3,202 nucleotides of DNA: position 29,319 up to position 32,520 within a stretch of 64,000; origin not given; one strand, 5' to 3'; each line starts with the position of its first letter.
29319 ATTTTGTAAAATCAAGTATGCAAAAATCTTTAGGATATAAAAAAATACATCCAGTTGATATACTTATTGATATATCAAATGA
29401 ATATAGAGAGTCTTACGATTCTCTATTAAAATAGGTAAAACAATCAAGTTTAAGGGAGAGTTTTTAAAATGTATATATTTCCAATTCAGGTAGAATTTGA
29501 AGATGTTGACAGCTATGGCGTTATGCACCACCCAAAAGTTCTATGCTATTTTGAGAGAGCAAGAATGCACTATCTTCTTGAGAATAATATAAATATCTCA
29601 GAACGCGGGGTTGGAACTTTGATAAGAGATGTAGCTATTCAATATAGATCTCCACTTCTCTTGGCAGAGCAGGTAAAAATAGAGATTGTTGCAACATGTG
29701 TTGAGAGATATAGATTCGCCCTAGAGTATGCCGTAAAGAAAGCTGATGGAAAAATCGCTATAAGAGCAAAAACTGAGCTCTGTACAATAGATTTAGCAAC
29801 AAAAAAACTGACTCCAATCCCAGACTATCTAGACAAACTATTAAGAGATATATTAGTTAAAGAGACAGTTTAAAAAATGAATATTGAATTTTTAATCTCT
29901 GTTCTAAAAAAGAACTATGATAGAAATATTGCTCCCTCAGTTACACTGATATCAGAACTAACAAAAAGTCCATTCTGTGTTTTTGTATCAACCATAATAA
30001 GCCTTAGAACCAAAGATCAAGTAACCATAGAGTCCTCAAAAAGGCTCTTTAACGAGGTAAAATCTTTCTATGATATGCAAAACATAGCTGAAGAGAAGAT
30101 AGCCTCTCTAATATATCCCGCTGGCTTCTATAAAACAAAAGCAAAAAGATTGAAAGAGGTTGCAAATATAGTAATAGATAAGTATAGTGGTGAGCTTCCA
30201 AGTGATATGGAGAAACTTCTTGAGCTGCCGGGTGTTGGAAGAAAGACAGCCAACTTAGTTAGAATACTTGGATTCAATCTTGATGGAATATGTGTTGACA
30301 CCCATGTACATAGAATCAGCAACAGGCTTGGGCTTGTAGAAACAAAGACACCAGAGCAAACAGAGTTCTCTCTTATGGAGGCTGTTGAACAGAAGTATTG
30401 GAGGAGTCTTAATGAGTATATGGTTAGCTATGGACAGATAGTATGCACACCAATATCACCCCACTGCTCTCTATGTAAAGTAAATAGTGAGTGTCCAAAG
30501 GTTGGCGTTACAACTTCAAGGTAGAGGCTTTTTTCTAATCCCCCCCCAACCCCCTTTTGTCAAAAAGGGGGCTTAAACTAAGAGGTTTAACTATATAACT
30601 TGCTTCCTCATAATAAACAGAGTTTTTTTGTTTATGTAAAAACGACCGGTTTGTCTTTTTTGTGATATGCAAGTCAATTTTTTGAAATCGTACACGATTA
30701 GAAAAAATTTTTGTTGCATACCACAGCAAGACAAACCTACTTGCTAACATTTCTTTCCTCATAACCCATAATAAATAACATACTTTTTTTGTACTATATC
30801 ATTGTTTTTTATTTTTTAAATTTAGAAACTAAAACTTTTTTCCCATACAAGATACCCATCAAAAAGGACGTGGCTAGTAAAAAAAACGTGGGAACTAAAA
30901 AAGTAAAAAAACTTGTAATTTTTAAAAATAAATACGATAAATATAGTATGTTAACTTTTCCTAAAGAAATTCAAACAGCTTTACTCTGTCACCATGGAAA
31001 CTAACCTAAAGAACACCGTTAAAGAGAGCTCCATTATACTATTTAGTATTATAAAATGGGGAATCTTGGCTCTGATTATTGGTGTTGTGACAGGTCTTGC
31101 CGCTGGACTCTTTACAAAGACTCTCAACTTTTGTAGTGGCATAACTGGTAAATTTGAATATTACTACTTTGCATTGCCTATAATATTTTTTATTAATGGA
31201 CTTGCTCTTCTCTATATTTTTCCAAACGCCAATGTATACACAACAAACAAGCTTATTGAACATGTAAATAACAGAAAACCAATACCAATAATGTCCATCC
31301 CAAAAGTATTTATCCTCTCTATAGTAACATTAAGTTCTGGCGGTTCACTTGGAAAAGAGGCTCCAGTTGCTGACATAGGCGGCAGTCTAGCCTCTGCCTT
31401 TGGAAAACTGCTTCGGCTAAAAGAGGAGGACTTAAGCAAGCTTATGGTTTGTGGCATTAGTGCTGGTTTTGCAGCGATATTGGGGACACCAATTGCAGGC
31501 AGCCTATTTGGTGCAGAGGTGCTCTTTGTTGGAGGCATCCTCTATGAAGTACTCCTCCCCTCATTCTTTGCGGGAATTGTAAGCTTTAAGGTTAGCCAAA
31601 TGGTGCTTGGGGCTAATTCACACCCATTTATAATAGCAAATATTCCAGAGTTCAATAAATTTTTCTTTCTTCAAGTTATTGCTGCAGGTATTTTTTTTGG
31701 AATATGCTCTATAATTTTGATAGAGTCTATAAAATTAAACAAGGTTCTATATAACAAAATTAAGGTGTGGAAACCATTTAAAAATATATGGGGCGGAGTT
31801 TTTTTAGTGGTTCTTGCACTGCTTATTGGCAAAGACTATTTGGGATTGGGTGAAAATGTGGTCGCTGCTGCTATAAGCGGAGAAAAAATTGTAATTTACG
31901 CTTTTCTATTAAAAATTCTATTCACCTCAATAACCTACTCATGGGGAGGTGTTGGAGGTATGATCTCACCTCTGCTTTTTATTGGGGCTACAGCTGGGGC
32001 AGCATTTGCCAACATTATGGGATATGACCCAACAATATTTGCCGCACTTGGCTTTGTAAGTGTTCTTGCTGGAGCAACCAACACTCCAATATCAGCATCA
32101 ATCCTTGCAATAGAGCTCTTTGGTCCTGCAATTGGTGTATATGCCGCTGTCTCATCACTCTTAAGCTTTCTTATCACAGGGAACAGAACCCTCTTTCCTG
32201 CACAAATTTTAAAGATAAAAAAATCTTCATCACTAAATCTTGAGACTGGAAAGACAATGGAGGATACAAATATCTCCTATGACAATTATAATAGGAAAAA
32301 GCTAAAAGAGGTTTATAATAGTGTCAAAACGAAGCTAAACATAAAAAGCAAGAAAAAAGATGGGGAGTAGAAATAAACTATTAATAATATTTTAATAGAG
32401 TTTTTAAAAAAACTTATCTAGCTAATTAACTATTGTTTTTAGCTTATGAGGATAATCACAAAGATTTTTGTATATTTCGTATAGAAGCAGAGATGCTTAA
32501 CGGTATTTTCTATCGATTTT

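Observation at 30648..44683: Interspersed family of at least 11 structured ~80-110 nt units with a conserved centre and copy-specific, compensating stems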

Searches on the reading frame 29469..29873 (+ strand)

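Call 59: search_protein_families(library=pfam, proteins=[window:29469-29873:+], max_evalue=0.00001)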
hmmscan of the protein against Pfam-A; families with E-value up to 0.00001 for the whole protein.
window:29469-29873:+ (134 aa): 2 families
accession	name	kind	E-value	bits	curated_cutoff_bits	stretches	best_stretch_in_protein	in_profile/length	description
PF13279.12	4HBT_2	-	2.2e-18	67.3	25.5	1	8-122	1-119/122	Thioesterase-like superfamily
PF03061.28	4HBT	-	7.7e-06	26.6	20.6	1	16-96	1-77/79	Thioesterase superfamily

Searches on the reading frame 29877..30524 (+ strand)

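Call 13: search_protein_families(library=pfam, proteins=[window:29877-30524:+])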
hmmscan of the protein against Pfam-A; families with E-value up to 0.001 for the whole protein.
window:29877-30524:+ (215 aa): 2 families
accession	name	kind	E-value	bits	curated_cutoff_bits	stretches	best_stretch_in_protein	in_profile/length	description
PF00730.31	HhH-GPD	-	2.2e-25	89.5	26.2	1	37-171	1-107/108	HhH-GPD superfamily base excision DNA repair protein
PF00633.29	HHH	-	4.8e-06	26.6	24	1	103-128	2-27/30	Helix-hairpin-helix motif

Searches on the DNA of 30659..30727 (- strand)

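Call 44: build_rna_model(alignment_id=A2, structure=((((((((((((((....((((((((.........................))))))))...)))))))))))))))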
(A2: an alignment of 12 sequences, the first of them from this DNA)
Model R1 built from alignment A2 (12 sequences, 76 columns); structure: as given.
model positions 75; base pairs 22; branch points 0; effective number of sequences 5.05; information 0.753 bits per position. Calibrated on 0.2 Mb of random sequence (short: E-values are rough).
structure used (alignment columns):
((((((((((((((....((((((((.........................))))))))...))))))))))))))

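Call 45: search_with_rna_model(model_id=R1, source=window, filters=off, max_evalue=10)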
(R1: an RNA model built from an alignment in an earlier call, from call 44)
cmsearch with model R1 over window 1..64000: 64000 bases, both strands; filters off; matches with E-value up to 10: 66.
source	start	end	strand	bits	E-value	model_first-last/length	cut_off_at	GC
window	34815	34890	+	81.2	5.3e-16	1-75/75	no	0.29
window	36019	36093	+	77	4.9e-15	1-75/75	no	0.32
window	40398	40472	+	73.3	3.5e-14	1-75/75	no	0.24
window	32600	32665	+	72.8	4.6e-14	1-75/75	no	0.26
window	44428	44503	-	71.9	7.5e-14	1-75/75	no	0.26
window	44596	44670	+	70.4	1.7e-13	1-75/75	no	0.32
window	36166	36231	+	69.4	2.7e-13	1-75/75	no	0.24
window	40697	40760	+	66.7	1.2e-12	1-75/75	no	0.27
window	30659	30727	-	63.5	6.3e-12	1-75/75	no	0.3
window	63937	64000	+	59.1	6.4e-11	1-75/75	no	0.17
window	40530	40603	+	58.7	7.8e-11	1-75/75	no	0.3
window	34815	34890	-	26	0.0027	1-75/75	no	0.29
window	44428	44503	+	23.5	0.0098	1-75/75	no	0.26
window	36019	36093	-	22.6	0.017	1-75/75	no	0.32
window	40398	40472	-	22.3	0.019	1-75/75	no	0.24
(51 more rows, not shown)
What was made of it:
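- Checked: The model finds exactly these 11 and nothing else in the 64 kb: 59-81 bits forward against 12-26 bits reverse (call 45).
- The covariance model scores 59-81 bits forward and 12-26 bits reverse (call 45).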

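Call 46: search_with_rna_model(model_id=R1, sources=[L003, L007, L008, L009, L010, L011, L012, L013, L014, L015, L016, L017, L018, L019, L020, L021, L022, L023, L024, L025, L026, L027, L028, L029, L001], max_evalue=1)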
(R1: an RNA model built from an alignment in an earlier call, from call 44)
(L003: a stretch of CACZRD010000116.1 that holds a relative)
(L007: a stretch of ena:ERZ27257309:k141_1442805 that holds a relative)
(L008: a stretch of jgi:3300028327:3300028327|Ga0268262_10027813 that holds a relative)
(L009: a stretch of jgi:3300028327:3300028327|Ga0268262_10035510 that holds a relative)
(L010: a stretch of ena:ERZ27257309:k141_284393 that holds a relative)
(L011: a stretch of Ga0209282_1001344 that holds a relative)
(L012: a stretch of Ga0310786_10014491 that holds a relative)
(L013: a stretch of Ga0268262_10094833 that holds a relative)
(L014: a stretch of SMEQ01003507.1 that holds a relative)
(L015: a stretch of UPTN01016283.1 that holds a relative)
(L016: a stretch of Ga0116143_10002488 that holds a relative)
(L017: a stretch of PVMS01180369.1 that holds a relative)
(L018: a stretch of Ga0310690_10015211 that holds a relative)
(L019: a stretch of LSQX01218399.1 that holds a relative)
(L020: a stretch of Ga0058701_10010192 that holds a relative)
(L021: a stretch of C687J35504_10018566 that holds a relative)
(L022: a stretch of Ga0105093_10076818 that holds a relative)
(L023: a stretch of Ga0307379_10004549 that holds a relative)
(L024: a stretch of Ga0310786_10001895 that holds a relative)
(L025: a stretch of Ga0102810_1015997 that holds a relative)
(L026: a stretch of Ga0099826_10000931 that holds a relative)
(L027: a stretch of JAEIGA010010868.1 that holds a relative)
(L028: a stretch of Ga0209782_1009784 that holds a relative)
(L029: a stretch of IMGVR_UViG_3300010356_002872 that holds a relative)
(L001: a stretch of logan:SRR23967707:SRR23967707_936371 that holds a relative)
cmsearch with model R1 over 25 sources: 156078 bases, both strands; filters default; matches with E-value up to 1: 25.
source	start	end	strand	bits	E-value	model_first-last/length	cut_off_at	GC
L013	1379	1454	-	78.1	6.7e-15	1-75/75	no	0.3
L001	516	590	-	77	1.2e-14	1-75/75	no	0.32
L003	5773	5830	+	35.4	4.4e-05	1-75/75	no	0.29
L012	7327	7390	-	34.7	6.5e-05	1-75/75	no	0.23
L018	4752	4815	+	34.7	6.5e-05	1-75/75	no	0.23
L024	4657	4713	+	32.9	0.00017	1-75/75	no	0.3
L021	3075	3143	-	31.3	0.00038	1-75/75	no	0.22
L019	1335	1399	-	28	0.0023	1-75/75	no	0.26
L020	71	129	-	27.3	0.0033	13-63/75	no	0.34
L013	1379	1454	+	26.9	0.0041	1-75/75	no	0.3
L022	746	790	+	25.6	0.008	13-63/75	no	0.31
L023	1360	1421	+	25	0.011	13-63/75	no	0.32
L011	1436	1492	-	23.8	0.021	1-75/75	no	0.25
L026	6857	6913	+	23.8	0.021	1-75/75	no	0.25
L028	3985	4060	-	23.7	0.022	1-75/75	no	0.3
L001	516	590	+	22.6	0.04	1-75/75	no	0.32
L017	2019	2061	-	22.2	0.047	13-63/75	no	0.33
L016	11695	11751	-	20.9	0.098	12-64/75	no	0.33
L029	2667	2723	+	20.9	0.098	12-64/75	no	0.33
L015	2286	2367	+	20.9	0.098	1-75/75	no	0.3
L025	186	267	-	20.9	0.098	1-75/75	no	0.3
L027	3360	3418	-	20.5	0.12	1-75/75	no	0.32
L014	1294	1368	-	19.8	0.17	1-75/75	no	0.39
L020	2854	2908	+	18.6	0.33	1-75/75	no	0.2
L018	805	867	+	18.2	0.39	1-75/75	no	0.24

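Call 55: search_with_rna_model(model_id=R1, sources=[L031, L032, L033, L030], max_evalue=5)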
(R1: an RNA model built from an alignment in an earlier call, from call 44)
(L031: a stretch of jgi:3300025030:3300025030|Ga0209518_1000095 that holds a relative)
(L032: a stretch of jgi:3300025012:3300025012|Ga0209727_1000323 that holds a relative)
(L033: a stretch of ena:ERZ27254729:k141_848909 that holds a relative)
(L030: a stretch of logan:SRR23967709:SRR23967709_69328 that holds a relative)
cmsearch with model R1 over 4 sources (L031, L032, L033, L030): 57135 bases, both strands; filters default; matches with E-value up to 5: 0.
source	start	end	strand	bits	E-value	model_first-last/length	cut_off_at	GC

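Call 82: search_with_rna_model(model_id=R1, sources=[L034], max_evalue=10, filters=off)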
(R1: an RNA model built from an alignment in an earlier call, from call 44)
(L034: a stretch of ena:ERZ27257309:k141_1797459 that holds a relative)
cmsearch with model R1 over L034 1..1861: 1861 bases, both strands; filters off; matches with E-value up to 10: 15.
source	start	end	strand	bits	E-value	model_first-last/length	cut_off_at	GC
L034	457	496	+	10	0.37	20-57/75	no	0.17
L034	528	553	-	9.3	0.52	22-55/75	no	0.12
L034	457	496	-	8.3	0.93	20-57/75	no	0.17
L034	943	1001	+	7.1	1.7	1-75/75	no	0.29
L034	1070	1125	-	6.8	2.1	1-75/75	no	0.27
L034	1564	1592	-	6.5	2.4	1-75/75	no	0.28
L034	274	309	-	6.3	2.7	1-75/75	no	0.42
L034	274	309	+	6.1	2.9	1-75/75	no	0.42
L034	528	553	+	6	3.1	22-55/75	no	0.12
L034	1670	1698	+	5.4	4.2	1-75/75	no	0.24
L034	765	816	+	5.3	4.5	20-57/75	no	0.27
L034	693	719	-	4.4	7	20-57/75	no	0.07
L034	1070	1125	+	4.2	8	1-75/75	no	0.27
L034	154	184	-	3.9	9.5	20-57/75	no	0.26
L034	333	365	+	3.8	9.7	1-75/75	no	0.27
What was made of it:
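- Relatives vary downstream of dapA without having any LH (calls 46, 82).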

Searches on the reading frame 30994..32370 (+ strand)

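Call 13: search_protein_families(library=pfam, proteins=[window:30994-32370:+])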
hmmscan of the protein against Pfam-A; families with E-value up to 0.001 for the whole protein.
window:30994-32370:+ (458 aa): 1 family
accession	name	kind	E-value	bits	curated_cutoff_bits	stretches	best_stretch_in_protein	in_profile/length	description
PF00654.25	Voltage_CLC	-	1.2e-60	206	24.8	1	66-395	3-345/346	Voltage gated chloride channel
